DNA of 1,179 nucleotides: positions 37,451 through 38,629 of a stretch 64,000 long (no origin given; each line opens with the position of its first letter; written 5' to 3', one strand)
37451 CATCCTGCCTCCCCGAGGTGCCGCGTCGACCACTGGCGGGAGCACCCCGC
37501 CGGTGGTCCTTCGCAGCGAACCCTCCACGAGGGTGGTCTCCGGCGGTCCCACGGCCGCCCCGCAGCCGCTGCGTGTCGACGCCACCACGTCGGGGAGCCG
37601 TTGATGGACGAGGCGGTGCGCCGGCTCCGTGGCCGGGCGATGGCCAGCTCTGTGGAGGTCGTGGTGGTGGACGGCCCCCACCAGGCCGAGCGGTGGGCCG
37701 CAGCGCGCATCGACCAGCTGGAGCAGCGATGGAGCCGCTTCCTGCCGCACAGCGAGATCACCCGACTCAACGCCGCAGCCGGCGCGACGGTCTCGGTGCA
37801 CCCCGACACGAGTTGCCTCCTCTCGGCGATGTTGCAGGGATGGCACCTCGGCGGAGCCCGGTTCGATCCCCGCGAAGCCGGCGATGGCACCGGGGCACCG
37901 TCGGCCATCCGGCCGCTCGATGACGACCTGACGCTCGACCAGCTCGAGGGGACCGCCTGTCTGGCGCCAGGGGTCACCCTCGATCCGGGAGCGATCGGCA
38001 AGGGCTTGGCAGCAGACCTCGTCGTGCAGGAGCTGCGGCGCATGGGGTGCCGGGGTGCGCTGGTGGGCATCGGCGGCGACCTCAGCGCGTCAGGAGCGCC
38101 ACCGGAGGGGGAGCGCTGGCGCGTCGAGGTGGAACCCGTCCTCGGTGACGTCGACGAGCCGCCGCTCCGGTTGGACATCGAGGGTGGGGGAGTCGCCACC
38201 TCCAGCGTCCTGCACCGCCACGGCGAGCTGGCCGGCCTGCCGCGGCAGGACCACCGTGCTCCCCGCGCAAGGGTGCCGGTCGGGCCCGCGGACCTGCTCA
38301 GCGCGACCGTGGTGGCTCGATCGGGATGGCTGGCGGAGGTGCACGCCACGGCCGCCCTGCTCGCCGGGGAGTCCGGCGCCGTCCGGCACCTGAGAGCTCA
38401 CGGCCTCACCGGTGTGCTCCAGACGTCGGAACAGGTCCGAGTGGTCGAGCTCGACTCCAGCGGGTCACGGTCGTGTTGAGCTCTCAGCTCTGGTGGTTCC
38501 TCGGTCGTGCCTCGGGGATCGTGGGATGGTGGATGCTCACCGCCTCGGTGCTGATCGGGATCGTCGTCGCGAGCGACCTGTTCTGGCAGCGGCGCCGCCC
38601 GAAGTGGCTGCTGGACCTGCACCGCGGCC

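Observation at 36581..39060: ApbE flavin-transferase + ferric-reductase-like heme membrane protein + secreted His-rich protein: candidate extracytosolic flavin/heme electron-transfer module with an unidentified flavinylation target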

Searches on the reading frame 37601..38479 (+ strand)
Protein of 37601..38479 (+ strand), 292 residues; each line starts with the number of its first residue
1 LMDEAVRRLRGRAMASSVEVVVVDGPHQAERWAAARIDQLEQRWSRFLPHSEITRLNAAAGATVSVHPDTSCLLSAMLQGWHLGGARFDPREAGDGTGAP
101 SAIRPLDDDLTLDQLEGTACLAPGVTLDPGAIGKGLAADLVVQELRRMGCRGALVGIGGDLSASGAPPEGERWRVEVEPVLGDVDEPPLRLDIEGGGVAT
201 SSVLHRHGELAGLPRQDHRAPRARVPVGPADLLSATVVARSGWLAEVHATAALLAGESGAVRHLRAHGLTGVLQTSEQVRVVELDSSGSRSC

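Call 4: search_protein_families(library=pfam, max_evalue=1, proteins=[window:37601-38479:+])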
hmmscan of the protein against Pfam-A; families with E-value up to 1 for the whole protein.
window:37601-38479:+ (292 aa): 1 family
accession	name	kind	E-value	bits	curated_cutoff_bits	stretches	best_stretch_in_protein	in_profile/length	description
PF02424.20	ApbE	-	8e-33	114.5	25.6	1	14-267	1-258/266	ApbE family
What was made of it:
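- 37604..38479 (+): ApbE-family FAD:protein FMN transferase without a signal peptide or lipobox. PF02424, E=8e-33 (call 4).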

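Call 5: search_protein_families(library=ncbifam, max_evalue=1, proteins=[window:37604-38479:+])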
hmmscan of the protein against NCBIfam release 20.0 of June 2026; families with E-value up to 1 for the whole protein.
window:37604-38479:+ (291 aa): 1 family
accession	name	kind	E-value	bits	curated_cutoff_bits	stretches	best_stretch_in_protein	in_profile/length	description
NF007774.0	PRK10461.1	equivalog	1.6e-10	40.4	498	1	123-274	178-328/351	FAD:protein FMN transferase ApbE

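Call 29: search_solved_structures(query=A3, show_alignments=2, max_evalue=0.001)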
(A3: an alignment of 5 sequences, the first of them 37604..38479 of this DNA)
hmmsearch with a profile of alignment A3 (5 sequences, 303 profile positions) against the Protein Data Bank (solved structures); distinct sequences matched with E-value up to 0.001: 13.
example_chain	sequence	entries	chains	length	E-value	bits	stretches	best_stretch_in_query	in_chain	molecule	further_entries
5mgy_H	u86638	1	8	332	9.6e-30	106.8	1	3-294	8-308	FAD:protein FMN transferase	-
3pnd_A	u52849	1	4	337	1.4e-24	89.8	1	6-285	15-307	Thiamine biosynthesis lipoprotein ApbE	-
4xgw_A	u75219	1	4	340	1.7e-24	89.6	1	5-291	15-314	FAD:protein FMN transferase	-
4xdt_A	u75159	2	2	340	3e-24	88.8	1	30-278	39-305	FAD:protein FMN transferase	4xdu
2o18_A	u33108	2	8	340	1.6e-23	86.4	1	5-291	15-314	Thiamine biosynthesis lipoprotein apbE | FAD:protein FMN transferase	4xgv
4ifu_A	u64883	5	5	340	2.2e-23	86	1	34-278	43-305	FAD:protein FMN transferase | Thiamine biosynthesis lipoprotein ApbE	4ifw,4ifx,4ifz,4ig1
1vrm_A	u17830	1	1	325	4.1e-23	85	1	7-267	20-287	hypothetical protein TM1553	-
7mgt_A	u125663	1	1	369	4.3e-23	85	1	34-278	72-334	FAD:protein FMN transferase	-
4xdr_A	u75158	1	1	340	5.7e-23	84.6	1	34-277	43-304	FAD:protein FMN transferase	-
4xgx_A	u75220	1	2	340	1.2e-22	83.6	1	7-291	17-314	FAD:protein FMN transferase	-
6nxi_A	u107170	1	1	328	5.9e-20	74.7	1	33-270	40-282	FAD:protein FMN transferase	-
7esa_A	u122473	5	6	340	1e-19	73.9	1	47-289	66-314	FAD:protein FMN transferase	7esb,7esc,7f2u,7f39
6nxj_A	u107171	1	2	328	6.2e-19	71.3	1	33-270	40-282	FAD:protein FMN transferase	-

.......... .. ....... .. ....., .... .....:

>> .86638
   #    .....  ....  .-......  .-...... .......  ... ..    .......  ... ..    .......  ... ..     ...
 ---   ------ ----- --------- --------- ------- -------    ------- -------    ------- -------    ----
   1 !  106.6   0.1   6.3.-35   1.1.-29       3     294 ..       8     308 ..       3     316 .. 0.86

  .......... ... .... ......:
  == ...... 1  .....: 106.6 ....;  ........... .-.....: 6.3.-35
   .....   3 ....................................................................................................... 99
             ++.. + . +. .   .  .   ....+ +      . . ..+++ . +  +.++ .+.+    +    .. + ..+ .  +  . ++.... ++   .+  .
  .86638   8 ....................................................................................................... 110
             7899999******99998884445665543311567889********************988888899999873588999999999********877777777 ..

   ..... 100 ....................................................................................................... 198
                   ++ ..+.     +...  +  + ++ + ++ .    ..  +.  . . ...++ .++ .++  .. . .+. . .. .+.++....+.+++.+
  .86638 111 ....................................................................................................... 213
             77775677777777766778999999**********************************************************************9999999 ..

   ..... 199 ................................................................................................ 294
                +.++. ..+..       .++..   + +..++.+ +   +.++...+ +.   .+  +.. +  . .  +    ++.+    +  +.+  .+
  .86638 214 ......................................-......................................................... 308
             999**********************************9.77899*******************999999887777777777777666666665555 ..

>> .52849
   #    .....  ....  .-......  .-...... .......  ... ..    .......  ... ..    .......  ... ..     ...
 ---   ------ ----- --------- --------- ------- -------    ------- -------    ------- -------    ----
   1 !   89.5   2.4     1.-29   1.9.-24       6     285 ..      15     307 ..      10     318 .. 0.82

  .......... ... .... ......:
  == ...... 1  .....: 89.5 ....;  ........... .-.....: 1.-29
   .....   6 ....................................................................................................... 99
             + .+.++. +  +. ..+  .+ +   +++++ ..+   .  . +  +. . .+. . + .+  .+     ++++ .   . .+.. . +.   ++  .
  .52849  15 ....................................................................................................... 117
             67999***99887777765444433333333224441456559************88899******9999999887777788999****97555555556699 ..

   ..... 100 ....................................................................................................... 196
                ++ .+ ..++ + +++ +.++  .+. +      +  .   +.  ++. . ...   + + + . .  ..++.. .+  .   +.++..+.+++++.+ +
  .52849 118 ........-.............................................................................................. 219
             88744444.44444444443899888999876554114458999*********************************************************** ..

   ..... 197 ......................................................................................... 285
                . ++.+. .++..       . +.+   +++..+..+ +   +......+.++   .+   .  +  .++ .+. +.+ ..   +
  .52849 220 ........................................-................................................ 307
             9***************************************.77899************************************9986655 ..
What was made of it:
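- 37604..38479 (+): Profile hits to solved ApbE structures, 5mgy at 1e-29 (call 29).
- On ApbE (FAD:protein FMN transferase, PF02424): Profile against the PDB gives 5mgy at E=1e-29 and 12 other ApbE entries (call 29).
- Pfam and solved-structure matches (calls 4, 29).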

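Call 30: find_related_loci(query=A3, collection=genome_contigs, flank=5000)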
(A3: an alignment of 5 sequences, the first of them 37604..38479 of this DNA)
Query A3 (291 aa) in genome_contigs; peptide patterns used: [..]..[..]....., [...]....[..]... (x = any residue, [..] = any of these).
378 stretches matched a pattern; 274 encode a relative of the query (tblastn E <= 1e-3); the best 80 are kept; 80 distinct loci.
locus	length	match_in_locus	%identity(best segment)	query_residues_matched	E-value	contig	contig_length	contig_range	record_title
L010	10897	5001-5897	42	4-287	4e-55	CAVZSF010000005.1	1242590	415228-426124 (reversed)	MAG: uncultured Thermoleophilia bacterium isolate MFD00905.bin.1.128 genome assembly, contig: contig_20722, whole genome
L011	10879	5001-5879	42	4-281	3e-54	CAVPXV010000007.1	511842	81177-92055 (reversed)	MAG: uncultured Thermoleophilia bacterium isolate MFD01872.bin.1.273 genome assembly, contig: contig_70617, whole genome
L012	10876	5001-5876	44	4-280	2e-52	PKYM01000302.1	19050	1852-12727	MAG: Actinomycetota bacterium isolate palsa_645 73.20120500_P19.15_contig_1517, whole genome shotgun sequence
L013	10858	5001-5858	44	4-274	7e-52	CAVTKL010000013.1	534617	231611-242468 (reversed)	MAG: uncultured Thermoleophilia bacterium isolate MFD04716.bin.1.395 genome assembly, contig: contig_6394, whole genome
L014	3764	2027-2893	40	5-287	6e-52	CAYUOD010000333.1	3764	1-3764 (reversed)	MAG TPA_asm: uncultured Acidimicrobiales bacterium isolate SRP128015_co1_86 genome assembly, contig: NODE_46314_length_3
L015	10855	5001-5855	43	5-274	3e-51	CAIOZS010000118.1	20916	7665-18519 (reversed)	MAG: uncultured Thermoleophilia bacterium isolate AlinenLipids_bin-3389 genome assembly, contig: bin-3389:118/352, whole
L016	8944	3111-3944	43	9-271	1e-50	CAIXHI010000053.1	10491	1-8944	MAG: uncultured Acidimicrobiaceae bacterium isolate Kiruna3_bin-3263 genome assembly, contig: bin-3263:053/512, whole ge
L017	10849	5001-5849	42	4-271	2e-50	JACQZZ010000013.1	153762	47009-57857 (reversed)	MAG: Actinomycetota bacterium isolate NC_groundwater_1580_Pr3_B-0.1um_68_13 SR-2_scaffold_141_370378, whole genome shotg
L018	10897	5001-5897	40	3-287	2e-50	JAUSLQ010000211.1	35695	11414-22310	MAG: Actinomycetota bacterium isolate E19_concoct.bin.17_sub E19_k141_455904, whole genome shotgun sequence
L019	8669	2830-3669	45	4-271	1e-49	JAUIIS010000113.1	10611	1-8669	MAG: Acidimicrobiia bacterium isolate Co_bin.273 NODE_34781_length_10611_cov_0.932087, whole genome shotgun sequence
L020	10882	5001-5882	42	4-282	6e-50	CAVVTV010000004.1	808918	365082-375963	MAG: uncultured Thermoleophilia bacterium isolate MFD04492.bin.1.102 genome assembly, contig: contig_29875, whole genome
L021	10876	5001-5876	42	11-271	3e-49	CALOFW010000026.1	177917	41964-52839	MAG: Ilumatobacteraceae bacterium isolate LOGT_bin.0210 genome assembly, contig: contig_37572, whole genome shotgun sequ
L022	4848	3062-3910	41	3-271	1e-49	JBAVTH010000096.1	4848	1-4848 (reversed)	MAG: Ilumatobacteraceae bacterium isolate MFD01649_ilm_asm_bin38 k127_281999, whole genome shotgun sequence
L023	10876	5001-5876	43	4-274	1e-48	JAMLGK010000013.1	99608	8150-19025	MAG: Microthrixaceae bacterium isolate ACE_NR_ACTI3 ACE_NR_ACTI3_13, whole genome shotgun sequence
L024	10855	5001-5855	43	5-274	8e-49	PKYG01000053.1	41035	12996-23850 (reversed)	MAG: Actinomycetota bacterium isolate palsa_647 73.20120500_P19.4_contig_347, whole genome shotgun sequence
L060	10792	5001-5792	39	8-260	8e-39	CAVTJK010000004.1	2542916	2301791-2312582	MAG: uncultured Microthrixaceae bacterium isolate MFD05841.bin.2.117 genome assembly, contig: contig_3208, whole genome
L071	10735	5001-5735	42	32-257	9e-38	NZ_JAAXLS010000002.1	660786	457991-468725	Amycolatopsis acididurans strain K13G38 NODE_2_length_660786_cov_43.860255, whole genome shotgun sequence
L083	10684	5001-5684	41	1-213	8e-37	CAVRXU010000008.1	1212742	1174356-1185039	MAG: uncultured Microthrixaceae bacterium isolate MFD02242.bin.1.1 genome assembly, contig: contig_864, whole genome sho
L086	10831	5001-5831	38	8-269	1e-35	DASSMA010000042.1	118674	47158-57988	MAG TPA_asm: Acidimicrobiales bacterium isolate SMAG_U1186 k141_1693427, whole genome shotgun sequence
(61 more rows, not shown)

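Call 65: search_protein_families(library=pfam, max_evalue=0.01, proteins=[L071:2747-4294:+, L071:2855-4387:-, L071:4442-4924:+, L071:4914-5825:+, L071:5285-7390:+, L071:5839-7083:+, L071:7264-8043:+, L071:1338-2792:-])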
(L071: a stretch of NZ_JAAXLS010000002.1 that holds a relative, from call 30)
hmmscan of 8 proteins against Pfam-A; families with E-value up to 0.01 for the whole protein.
L071:2747-4294:+ (515 aa): 4 families
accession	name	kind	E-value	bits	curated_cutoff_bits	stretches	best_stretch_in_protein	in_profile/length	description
PF02518.31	HATPase_c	-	3.5e-23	82.6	26.4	1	392-499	5-110/111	Histidine kinase-, DNA gyrase B-, and HSP90-like ATPase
PF00512.31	HisKA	-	9.9e-17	61.2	26.9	1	283-346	2-66/66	His Kinase A (phospho-acceptor) domain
PF00672.30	HAMP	-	3.3e-10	40.6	25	1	225-277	1-52/53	HAMP domain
PF13581.12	HATPase_c_2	-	0.0081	16.6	27.4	0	400-473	39-110/127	Histidine kinase-like ATPase domain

L071:2855-4387:- (510 aa): 0 families

L071:4442-4924:+ (160 aa): 0 families

L071:4914-5825:+ (303 aa): 1 family
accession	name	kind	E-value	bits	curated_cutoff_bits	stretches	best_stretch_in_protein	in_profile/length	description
PF02424.20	ApbE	-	7.3e-53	180.2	25.6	1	10-274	1-249/266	ApbE family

L071:5285-7390:+ (701 aa): 4 families
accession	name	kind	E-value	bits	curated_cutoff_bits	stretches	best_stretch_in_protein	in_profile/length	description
PF00175.26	NAD_binding_1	-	1.6e-17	64.6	22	1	478-583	2-107/109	Oxidoreductase NAD-binding domain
PF00111.32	Fer2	-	2.2e-10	40.8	21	1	626-682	3-75/77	2Fe-2S iron-sulfur cluster binding domain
PF00970.30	FAD_binding_6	-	1.5e-08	35.3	21.1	1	397-463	31-97/99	Oxidoreductase FAD-binding domain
PF01794.25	Ferric_reduct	-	3.8e-07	30.6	28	1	193-313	2-120/121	Ferric reductase like transmembrane component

L071:5839-7083:+ (414 aa): 0 families

L071:7264-8043:+ (259 aa): 0 families

L071:1338-2792:- (484 aa): 5 families
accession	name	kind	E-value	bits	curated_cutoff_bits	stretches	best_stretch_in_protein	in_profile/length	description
PF08241.18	Methyltransf_11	-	2.9e-17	63.5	21.2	1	327-426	2-95/95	Methyltransferase domain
PF13649.12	Methyltransf_25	-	7.5e-15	55.8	27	1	327-422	3-97/97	Methyltransferase domain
PF13847.12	Methyltransf_31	-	1.2e-09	38.4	27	1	325-427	7-110/145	Methyltransferase domain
PF08242.18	Methyltransf_12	-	9.8e-09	36.3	30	1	327-424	2-98/98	Methyltransferase domain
PF01209.24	Ubie_methyltran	-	5.4e-08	32.9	20.1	1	322-426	48-151/233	ubiE/COQ5 methyltransferase family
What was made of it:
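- Closest known: Eukaryotic and bacterial NOX, STEAP and FRE ferric reductases. Same: The Amycolatopsis relative has the NOX-like FAD/NAD module (call 65).
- The remaining need is therefore an outer acceptor, and only the g2-like gene is available (call 65). The Amycolatopsis version has a full NAD(P)H dehydrogenase module, typical of a catalytic reductase (call 65).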

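Call 78: search_protein_families(library=pfam, max_evalue=10, proteins=[L083:6460-6864:+, L010:4700-5011:+, L060:4640-4945:+, L086:4700-4990:+])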
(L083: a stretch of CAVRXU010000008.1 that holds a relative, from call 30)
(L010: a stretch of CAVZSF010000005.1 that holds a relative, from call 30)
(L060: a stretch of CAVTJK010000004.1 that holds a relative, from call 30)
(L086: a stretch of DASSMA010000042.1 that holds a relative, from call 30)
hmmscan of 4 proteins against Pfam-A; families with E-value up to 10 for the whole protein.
L083:6460-6864:+ (134 aa): 0 families

L010:4700-5011:+ (103 aa): 0 families

L060:4640-4945:+ (101 aa): 2 families
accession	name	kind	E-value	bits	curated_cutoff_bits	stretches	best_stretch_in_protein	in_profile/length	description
PF12685.13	SpoIIIAH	-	0.034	14.5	30.6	1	15-92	6-79/191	SpoIIIAH-like protein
PF20182.3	DUF6545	-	1.1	10.2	24.4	1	21-80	57-117/136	Family of unknown function (DUF6545)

L086:4700-4990:+ (96 aa): 0 families
